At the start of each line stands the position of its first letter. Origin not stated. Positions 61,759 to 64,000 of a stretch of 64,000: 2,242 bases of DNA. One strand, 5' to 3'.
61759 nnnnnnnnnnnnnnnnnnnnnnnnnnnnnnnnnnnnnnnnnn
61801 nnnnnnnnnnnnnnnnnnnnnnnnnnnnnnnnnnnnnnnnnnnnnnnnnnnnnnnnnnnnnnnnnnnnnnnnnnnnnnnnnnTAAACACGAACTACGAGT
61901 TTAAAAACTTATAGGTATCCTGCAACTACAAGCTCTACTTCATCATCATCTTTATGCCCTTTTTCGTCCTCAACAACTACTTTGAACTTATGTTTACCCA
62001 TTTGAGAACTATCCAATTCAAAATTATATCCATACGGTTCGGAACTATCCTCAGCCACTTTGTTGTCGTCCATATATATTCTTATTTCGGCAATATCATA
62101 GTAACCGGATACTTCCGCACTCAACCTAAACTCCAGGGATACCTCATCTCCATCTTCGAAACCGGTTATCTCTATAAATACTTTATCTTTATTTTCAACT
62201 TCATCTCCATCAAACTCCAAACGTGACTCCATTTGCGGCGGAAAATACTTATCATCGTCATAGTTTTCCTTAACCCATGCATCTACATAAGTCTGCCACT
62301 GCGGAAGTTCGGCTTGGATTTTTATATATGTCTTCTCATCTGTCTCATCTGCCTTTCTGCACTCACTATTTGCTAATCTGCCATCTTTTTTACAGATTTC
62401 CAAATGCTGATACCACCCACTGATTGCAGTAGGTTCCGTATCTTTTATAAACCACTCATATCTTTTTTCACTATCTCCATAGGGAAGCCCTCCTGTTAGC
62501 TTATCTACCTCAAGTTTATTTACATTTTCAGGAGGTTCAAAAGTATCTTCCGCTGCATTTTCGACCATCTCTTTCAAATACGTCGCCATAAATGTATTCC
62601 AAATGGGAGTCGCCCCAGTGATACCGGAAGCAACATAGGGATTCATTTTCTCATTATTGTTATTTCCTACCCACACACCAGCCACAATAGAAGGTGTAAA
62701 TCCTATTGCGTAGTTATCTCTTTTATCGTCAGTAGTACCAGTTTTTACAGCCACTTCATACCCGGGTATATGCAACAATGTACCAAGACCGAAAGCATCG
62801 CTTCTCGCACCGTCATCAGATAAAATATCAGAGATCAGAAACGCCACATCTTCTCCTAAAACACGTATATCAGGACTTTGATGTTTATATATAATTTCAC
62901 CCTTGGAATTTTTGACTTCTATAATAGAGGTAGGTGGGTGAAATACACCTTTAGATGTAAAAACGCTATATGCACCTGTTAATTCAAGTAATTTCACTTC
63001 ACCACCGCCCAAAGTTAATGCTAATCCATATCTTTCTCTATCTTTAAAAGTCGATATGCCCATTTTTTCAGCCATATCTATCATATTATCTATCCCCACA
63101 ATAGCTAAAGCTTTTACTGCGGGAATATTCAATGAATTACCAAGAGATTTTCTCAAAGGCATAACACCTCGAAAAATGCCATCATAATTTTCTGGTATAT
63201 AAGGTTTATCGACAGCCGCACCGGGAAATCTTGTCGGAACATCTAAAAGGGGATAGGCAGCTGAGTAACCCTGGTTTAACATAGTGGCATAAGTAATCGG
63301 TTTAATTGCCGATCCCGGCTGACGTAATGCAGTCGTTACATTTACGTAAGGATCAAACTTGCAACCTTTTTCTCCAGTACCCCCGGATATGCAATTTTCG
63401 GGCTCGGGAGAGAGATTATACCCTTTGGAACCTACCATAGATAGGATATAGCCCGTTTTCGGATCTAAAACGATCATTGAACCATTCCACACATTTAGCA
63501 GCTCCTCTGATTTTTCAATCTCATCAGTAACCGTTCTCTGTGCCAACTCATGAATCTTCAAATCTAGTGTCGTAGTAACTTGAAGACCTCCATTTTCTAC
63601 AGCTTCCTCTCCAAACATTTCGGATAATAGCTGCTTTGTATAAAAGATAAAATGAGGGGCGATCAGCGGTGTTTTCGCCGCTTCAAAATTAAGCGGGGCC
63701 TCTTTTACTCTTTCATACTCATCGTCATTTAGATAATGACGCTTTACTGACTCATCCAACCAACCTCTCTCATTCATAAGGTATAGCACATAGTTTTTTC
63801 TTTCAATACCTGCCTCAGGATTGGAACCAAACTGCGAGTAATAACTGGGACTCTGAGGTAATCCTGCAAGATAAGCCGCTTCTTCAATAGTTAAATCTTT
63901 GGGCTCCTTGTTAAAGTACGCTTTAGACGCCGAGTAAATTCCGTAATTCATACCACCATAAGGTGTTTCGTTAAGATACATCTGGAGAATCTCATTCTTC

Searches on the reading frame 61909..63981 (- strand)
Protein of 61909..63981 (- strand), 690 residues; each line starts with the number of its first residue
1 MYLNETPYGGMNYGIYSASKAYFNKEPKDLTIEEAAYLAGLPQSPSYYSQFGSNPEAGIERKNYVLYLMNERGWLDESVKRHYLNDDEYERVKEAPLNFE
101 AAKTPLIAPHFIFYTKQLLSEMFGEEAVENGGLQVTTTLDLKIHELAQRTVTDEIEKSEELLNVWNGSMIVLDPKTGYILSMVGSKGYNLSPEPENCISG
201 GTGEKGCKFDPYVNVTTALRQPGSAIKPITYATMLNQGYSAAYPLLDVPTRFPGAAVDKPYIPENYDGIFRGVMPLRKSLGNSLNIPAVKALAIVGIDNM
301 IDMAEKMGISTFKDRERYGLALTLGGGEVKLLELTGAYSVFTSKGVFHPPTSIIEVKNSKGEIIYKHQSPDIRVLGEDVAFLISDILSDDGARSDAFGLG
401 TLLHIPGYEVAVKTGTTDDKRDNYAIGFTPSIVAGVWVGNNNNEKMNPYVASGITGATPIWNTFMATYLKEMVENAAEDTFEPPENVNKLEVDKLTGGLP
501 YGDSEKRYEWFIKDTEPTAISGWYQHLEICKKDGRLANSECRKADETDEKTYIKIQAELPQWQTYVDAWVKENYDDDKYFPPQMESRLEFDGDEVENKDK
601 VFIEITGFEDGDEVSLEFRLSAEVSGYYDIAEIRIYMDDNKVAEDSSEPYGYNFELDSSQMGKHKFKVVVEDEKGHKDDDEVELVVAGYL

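Call 87: find_encoding_contigs(protein=window:61909-63981:-, flank=10000, max_places=1)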
Protein window:61909-63981:- (690 aa): no gene with exactly this product is on record in the collection.
